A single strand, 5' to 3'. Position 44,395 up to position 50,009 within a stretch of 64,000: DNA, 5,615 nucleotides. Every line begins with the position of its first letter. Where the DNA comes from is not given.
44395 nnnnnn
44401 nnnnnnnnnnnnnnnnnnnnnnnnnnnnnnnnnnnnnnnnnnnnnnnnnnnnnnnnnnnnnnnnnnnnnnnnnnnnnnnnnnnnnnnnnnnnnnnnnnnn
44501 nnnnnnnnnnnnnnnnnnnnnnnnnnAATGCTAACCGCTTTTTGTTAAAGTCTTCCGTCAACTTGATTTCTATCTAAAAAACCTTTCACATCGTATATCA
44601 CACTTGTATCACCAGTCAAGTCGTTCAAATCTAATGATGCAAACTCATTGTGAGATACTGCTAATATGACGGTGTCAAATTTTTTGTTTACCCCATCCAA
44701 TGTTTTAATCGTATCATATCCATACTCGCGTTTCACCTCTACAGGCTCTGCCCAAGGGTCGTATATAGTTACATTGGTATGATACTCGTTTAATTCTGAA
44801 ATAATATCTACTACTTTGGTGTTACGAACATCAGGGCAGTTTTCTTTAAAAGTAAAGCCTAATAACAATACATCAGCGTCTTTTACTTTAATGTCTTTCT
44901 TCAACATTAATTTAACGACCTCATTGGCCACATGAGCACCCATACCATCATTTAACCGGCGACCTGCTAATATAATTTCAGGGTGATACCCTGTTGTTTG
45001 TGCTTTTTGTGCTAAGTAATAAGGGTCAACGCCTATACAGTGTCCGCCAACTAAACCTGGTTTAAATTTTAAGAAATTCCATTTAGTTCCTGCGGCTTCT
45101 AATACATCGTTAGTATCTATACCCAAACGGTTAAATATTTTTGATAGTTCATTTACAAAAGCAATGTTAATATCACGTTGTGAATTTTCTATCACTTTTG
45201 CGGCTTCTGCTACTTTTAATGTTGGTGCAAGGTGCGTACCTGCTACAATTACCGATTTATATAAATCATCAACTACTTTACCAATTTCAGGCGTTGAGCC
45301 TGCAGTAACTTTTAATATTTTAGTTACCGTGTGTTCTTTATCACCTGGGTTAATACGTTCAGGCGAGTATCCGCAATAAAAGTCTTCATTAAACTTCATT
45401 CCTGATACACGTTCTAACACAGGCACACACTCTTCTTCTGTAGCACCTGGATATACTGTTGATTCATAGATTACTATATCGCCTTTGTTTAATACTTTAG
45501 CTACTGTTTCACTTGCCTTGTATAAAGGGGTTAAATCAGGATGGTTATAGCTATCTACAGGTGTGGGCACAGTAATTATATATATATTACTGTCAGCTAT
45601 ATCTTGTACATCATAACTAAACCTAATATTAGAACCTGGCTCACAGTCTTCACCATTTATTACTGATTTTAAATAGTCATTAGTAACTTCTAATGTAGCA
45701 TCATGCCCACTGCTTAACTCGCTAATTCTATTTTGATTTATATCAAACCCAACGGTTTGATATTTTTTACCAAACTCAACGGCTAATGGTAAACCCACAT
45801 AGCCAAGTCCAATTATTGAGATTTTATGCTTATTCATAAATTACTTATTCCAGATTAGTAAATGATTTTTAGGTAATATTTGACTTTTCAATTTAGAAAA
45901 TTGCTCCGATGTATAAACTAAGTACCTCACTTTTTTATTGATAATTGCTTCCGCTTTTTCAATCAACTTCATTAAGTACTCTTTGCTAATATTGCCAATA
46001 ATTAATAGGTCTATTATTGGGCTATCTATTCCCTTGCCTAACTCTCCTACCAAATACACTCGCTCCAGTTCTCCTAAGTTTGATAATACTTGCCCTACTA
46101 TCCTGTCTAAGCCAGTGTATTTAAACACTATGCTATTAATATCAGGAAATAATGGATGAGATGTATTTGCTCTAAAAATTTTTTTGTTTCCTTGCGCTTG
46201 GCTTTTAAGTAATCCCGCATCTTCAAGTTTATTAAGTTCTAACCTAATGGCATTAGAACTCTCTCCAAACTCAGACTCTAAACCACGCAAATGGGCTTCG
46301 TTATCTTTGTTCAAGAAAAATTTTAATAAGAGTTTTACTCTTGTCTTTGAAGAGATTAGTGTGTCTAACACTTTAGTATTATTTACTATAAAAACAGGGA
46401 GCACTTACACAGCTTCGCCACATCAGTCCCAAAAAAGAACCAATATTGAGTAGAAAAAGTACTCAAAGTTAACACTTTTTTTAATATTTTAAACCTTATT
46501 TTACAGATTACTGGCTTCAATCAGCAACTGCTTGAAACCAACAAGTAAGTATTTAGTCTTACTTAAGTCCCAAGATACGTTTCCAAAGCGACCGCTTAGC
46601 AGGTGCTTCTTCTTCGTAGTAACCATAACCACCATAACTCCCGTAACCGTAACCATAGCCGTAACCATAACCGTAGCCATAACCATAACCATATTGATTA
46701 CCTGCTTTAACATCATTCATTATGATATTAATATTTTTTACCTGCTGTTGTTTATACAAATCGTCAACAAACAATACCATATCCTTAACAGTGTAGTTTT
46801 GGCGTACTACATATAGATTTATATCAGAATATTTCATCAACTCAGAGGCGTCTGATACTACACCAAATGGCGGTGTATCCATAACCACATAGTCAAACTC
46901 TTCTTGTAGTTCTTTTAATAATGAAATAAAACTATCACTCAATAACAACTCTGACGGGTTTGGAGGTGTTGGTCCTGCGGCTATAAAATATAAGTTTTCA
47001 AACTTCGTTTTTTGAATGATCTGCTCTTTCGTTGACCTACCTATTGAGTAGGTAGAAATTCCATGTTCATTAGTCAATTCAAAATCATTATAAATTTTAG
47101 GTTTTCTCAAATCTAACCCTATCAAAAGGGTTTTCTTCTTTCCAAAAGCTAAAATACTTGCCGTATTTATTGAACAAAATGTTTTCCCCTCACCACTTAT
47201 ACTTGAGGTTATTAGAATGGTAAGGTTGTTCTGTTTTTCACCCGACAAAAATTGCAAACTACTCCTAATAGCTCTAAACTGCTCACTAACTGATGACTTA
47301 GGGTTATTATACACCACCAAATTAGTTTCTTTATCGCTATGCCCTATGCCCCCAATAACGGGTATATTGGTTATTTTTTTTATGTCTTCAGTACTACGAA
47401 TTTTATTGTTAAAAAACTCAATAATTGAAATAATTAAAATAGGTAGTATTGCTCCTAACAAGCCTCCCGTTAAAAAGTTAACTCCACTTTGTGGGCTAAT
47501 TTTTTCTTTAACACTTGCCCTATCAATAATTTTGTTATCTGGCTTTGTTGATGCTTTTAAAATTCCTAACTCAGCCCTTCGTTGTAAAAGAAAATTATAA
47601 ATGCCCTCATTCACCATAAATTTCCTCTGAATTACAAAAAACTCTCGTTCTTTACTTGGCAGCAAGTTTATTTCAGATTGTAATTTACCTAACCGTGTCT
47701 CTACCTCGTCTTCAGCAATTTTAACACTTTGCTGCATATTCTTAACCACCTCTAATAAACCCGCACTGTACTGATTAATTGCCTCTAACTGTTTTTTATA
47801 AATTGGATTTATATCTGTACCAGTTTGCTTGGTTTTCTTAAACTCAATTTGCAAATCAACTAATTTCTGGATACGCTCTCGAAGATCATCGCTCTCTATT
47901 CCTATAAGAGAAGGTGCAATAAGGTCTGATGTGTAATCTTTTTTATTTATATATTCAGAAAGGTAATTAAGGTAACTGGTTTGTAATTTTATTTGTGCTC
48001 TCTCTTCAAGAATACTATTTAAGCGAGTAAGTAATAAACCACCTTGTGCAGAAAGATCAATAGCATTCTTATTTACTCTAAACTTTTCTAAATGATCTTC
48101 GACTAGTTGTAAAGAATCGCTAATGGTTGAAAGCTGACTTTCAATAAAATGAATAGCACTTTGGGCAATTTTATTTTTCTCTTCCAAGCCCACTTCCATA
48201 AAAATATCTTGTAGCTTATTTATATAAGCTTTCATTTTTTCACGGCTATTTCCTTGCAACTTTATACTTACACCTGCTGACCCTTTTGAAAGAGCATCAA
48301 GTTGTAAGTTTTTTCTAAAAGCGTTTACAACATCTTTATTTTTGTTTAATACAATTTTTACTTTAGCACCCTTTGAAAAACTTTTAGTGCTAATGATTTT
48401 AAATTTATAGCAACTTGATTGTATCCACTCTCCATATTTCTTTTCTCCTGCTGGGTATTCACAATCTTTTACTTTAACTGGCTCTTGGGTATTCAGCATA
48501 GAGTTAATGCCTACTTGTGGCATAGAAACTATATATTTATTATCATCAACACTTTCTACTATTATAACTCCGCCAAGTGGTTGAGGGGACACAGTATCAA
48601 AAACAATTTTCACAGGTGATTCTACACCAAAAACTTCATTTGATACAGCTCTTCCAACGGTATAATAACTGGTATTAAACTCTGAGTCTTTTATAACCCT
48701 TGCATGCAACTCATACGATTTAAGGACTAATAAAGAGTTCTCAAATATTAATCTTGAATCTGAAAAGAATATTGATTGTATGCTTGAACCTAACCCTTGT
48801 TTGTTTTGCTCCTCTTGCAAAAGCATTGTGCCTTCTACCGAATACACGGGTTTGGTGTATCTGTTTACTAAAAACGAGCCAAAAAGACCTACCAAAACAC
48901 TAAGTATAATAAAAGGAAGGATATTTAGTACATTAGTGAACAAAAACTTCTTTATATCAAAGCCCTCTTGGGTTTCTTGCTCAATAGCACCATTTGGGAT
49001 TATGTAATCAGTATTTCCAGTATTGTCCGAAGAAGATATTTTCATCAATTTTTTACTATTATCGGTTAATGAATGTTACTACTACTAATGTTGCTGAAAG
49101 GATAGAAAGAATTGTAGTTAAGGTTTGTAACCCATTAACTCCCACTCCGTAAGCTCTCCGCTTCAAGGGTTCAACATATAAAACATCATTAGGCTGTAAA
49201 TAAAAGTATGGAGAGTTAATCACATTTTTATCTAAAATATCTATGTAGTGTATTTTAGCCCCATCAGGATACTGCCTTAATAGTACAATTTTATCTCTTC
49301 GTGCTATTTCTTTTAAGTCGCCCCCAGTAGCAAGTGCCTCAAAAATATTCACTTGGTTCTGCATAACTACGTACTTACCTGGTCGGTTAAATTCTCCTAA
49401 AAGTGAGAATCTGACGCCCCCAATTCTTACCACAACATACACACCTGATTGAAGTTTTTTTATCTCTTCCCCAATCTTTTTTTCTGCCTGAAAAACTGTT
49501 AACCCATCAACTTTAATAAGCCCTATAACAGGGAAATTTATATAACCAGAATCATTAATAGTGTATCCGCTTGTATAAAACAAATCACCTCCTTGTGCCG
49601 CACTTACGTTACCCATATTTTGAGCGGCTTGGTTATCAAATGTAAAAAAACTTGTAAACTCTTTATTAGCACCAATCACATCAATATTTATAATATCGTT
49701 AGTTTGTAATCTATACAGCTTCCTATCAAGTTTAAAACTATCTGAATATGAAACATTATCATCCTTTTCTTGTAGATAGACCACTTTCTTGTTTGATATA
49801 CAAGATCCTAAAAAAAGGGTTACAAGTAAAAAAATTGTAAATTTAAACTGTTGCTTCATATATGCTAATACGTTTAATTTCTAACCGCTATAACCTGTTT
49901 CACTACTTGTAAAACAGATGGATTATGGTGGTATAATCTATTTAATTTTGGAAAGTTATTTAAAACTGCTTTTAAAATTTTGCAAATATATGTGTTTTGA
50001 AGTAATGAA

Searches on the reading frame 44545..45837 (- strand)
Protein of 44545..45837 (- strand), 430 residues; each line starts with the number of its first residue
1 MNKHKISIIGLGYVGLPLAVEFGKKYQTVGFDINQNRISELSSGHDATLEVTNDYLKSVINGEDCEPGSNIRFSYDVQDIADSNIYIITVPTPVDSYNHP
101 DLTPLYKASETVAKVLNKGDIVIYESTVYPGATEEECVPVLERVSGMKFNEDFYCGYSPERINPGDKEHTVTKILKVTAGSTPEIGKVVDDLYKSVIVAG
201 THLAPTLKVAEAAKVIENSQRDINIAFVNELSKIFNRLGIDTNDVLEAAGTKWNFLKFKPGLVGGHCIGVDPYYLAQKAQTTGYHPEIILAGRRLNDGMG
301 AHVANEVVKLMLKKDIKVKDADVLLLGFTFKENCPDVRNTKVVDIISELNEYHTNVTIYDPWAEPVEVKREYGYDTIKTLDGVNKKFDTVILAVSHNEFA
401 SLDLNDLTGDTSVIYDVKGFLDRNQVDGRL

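Call 40: search_protein_families(library=pfam, proteins=[window:44545-45837:-], max_evalue=0.00001)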
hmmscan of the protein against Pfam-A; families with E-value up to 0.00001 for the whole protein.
window:44545-45837:- (430 aa): 3 families
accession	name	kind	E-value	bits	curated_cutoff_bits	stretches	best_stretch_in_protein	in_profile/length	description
PF03721.20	UDPG_MGDP_dh_N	-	2.3e-34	119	27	1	5-184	2-178/187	UDP-glucose/GDP-mannose dehydrogenase family, NAD binding domain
PF00984.24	UDPG_MGDP_dh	-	1.7e-25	89.4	25.4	1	209-297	2-93/94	UDP-glucose/GDP-mannose dehydrogenase family, central domain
PF03720.21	UDPG_MGDP_dh_C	-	6.9e-24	84.6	30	1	324-423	1-103/103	UDP-glucose/GDP-mannose dehydrogenase family, UDP binding domain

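Call 94: search_protein_families(library=ncbifam, proteins=[window:44545-45837:-], max_evalue=0.00001)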
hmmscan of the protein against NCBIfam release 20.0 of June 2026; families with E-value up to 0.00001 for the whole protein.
window:44545-45837:- (430 aa): 6 families
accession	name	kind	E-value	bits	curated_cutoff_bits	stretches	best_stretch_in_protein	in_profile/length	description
NF011729.0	PRK15182.1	equivalog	4.6e-172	572.6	592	1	3-430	6-425/425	Vi polysaccharide biosynthesis UDP-N-acetylglucosamine C-6 dehydrogenase TviB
TIGR03026.1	NDP-sugDHase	subfamily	1.4e-117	393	189.8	1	5-418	2-412/413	nucleotide sugar dehydrogenase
NF040825.1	UDPMaNacDH_Arch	equivalog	1.3e-65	221.9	750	1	5-408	2-386/418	UDP-N-acetyl-D-mannosamine dehydrogenase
NF008286.0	PRK11064.1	equivalog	1.5e-61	208.3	459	1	2-419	2-417/420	UDP-N-acetyl-D-mannosamine dehydrogenase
NF041297.1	UDPGDh_AglM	equivalog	2.7e-43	148.5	670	1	5-416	2-412/429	UDP-glucose 6-dehydrogenase AglM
NF047673.2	TeichurnBiosyTuaD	equivalog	1.8e-33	116.4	700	1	4-405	2-396/439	UDP-glucose 6-dehydrogenase TuaD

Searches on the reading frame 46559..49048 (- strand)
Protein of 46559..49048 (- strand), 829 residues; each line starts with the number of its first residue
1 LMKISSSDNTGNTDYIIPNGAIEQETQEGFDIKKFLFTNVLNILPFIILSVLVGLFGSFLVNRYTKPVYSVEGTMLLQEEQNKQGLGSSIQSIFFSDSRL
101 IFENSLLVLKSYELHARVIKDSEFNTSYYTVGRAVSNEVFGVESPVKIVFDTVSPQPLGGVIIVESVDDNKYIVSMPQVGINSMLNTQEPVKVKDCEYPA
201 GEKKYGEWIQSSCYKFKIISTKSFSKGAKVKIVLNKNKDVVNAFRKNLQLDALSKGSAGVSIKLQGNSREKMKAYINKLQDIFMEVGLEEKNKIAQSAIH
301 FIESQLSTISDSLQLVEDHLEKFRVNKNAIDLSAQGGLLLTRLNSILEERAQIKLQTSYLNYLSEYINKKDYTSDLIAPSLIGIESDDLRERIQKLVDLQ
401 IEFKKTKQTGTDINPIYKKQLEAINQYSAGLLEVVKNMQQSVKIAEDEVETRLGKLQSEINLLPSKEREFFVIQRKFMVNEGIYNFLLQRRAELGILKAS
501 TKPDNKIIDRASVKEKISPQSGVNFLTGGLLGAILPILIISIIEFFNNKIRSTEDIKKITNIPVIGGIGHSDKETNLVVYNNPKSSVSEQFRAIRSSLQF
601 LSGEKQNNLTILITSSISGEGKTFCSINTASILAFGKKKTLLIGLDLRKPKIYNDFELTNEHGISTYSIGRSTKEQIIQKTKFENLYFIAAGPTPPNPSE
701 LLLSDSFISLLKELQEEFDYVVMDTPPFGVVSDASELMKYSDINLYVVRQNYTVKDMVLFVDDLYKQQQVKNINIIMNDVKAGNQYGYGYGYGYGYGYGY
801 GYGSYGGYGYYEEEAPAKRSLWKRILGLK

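Call 40: search_protein_families(library=pfam, proteins=[window:46559-49048:-], max_evalue=0.00001)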
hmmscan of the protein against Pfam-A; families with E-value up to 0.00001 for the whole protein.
window:46559-49048:- (829 aa): 2 families
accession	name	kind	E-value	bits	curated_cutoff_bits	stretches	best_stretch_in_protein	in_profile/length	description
PF13614.12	AAA_31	-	2.9e-07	31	27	1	611-747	4-146/177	AAA domain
PF13807.11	GNVR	-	3.3e-06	27.4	27.7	1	467-539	3-76/82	G-rich domain on putative tyrosine kinase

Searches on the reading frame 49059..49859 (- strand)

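Call 40: search_protein_families(library=pfam, proteins=[window:49059-49859:-], max_evalue=0.00001)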
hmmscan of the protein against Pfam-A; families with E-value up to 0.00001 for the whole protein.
window:49059-49859:- (266 aa): 1 family
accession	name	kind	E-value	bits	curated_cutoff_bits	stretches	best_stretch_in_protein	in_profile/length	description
PF02563.21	Poly_export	-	6.6e-15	55.5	28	1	49-146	7-76/77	Polysaccharide biosynthesis/export protein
